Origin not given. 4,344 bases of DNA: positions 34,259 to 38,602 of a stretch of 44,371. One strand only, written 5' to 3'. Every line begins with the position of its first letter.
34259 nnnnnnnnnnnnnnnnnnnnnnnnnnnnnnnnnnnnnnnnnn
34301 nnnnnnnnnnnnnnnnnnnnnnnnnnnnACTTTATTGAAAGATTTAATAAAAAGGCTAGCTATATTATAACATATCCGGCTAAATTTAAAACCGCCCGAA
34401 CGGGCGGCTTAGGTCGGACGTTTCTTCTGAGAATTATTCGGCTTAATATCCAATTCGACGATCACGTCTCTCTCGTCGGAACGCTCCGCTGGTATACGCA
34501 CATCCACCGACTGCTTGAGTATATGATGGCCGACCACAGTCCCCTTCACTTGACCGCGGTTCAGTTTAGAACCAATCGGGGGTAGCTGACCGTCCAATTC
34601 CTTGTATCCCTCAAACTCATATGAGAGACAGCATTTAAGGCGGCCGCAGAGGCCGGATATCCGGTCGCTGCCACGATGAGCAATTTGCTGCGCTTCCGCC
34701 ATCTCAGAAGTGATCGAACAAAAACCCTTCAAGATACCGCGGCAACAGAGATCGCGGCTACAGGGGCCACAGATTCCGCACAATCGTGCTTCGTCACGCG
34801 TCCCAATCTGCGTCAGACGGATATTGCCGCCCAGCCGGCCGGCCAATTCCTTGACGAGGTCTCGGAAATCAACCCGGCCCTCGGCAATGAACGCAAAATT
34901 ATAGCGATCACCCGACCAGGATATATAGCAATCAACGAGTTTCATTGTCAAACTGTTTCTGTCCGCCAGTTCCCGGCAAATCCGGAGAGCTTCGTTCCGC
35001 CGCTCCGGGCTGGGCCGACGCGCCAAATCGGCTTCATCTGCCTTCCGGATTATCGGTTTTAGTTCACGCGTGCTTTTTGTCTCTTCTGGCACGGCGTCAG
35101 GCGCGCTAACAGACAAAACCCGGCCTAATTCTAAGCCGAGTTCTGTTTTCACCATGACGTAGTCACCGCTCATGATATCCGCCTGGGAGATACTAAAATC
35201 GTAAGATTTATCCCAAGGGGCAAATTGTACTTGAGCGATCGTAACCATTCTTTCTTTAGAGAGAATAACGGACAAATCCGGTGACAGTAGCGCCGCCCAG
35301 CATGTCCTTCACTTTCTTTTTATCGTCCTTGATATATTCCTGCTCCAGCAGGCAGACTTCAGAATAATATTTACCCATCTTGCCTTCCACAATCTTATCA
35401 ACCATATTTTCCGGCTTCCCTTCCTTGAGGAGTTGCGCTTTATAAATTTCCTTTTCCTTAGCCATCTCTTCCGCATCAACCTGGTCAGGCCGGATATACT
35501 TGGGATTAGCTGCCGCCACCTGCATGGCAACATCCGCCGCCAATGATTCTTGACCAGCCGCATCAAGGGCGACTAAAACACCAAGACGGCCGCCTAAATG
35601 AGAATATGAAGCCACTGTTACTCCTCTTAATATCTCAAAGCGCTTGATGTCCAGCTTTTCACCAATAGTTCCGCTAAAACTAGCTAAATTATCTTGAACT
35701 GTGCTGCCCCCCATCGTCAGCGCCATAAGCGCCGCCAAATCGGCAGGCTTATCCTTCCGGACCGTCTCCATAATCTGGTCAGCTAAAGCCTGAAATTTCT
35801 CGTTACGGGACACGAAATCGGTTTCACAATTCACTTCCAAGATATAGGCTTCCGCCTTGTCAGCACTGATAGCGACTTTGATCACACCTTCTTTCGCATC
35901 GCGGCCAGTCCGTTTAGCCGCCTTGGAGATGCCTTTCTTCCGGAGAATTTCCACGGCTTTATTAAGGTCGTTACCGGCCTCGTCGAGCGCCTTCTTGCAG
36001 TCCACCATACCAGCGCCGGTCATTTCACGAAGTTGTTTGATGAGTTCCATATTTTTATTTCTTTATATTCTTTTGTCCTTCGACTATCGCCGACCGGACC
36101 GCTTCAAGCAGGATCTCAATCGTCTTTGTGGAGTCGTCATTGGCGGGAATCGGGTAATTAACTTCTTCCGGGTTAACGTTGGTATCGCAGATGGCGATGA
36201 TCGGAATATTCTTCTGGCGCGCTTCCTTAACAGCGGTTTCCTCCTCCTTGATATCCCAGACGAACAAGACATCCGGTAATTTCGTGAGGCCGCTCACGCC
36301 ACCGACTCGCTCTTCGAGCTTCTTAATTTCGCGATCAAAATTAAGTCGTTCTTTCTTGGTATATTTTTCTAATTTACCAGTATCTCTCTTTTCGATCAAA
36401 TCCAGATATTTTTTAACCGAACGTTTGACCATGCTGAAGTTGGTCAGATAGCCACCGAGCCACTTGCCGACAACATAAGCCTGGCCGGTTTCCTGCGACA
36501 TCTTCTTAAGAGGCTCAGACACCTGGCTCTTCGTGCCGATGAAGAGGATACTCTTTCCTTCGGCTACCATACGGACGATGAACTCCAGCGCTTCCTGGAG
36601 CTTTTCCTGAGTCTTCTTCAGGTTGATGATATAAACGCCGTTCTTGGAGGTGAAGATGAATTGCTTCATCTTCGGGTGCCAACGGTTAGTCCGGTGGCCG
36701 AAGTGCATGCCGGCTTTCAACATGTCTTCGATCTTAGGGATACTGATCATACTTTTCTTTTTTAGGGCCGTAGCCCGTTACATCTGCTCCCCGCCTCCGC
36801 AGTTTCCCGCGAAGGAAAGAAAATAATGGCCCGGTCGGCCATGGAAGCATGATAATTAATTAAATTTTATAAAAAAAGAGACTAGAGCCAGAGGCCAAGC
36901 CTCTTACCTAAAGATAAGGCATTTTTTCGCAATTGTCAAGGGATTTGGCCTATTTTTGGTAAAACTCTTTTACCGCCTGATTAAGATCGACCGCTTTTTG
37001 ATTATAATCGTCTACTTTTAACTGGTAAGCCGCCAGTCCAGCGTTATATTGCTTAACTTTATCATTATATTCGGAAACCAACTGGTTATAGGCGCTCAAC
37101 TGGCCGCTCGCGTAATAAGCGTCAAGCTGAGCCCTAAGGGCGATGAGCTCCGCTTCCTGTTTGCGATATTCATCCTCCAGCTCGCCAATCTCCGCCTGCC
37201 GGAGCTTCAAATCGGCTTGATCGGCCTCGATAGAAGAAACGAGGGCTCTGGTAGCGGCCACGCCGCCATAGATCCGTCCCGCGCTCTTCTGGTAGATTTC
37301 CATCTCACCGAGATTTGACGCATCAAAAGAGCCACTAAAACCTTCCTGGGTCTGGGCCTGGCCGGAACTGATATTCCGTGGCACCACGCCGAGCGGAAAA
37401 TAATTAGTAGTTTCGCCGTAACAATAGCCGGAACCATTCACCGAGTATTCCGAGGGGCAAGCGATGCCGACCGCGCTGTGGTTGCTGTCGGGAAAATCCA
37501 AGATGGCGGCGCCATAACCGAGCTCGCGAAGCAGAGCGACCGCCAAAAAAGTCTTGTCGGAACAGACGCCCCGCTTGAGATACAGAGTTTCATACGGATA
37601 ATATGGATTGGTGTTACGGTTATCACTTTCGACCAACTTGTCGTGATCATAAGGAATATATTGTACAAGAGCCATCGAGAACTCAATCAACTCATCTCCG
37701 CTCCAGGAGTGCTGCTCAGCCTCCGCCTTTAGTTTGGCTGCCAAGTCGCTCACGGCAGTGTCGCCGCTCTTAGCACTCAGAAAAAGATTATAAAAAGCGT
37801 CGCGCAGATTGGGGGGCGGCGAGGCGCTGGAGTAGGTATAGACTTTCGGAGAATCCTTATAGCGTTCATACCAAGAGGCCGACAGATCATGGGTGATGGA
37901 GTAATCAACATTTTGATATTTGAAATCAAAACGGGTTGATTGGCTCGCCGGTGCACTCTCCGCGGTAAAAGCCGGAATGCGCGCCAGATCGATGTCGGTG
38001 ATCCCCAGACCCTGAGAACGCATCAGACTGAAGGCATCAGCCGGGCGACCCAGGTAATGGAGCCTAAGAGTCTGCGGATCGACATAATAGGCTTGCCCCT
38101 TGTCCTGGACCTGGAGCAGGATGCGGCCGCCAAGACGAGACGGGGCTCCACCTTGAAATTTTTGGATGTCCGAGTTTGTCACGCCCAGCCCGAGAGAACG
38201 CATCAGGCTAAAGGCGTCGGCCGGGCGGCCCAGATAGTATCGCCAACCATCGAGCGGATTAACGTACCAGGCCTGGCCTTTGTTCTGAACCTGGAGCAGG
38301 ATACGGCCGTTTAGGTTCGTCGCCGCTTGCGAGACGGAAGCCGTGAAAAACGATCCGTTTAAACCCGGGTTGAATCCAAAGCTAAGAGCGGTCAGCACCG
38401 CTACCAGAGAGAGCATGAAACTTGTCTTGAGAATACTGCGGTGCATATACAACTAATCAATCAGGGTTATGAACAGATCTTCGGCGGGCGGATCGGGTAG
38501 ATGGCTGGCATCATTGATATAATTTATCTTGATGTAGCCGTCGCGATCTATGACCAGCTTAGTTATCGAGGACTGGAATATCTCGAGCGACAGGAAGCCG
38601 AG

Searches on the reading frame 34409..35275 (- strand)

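Call 53: search_protein_families(library=pfam, proteins=[window:34409-35275:-], max_evalue=0.00001)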
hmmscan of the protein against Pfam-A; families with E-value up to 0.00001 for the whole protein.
window:34409-35275:- (288 aa): 1 family
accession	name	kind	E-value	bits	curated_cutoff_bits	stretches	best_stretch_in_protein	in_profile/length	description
PF04468.17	PSP1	-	9.7e-21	74.3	27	1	73-157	1-86/86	PSP1 C-terminal conserved region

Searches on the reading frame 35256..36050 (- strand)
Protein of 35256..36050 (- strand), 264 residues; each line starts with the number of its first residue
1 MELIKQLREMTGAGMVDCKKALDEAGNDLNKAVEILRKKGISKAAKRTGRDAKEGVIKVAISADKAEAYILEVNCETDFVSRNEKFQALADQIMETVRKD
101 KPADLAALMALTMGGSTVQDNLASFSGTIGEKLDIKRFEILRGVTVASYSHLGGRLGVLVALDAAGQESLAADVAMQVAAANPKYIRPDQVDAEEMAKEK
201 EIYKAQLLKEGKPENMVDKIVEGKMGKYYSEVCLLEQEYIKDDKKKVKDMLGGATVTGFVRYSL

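Call 53: search_protein_families(library=pfam, proteins=[window:35256-36050:-], max_evalue=0.00001)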
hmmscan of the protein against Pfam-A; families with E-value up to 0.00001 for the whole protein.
window:35256-36050:- (264 aa): 2 families
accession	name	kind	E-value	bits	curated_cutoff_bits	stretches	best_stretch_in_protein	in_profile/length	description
PF00889.24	EF_TS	-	3.3e-69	233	27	1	68-263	1-201/204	Elongation factor TS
PF25025.1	EF-Ts_N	-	6.2e-06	26.5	33.2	0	3-39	16-53/60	Elongation factor Ts, mitochondrial, N-terminal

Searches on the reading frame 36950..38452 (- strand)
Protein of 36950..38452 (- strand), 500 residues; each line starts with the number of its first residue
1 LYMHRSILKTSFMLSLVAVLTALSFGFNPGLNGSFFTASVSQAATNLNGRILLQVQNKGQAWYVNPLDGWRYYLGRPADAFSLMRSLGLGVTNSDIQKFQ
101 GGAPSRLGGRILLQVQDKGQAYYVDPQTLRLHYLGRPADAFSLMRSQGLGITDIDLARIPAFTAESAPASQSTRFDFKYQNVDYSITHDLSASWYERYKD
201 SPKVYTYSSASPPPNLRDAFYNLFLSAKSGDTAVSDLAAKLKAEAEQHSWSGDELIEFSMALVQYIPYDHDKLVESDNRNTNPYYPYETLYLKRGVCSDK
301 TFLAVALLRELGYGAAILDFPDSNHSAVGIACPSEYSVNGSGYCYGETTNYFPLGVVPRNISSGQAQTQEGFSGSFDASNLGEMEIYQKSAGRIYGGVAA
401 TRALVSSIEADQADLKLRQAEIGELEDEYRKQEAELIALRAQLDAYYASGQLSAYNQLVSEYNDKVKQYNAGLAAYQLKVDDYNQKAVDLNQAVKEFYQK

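Call 53: search_protein_families(library=pfam, proteins=[window:36950-38452:-], max_evalue=0.00001)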
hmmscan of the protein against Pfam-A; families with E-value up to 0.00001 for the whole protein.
window:36950-38452:- (500 aa): 1 family
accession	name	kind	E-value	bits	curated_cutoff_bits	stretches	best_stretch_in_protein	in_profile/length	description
PF04473.18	DUF553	-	3.5e-06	27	20.5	1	234-336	3-108/140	Transglutaminase-like domain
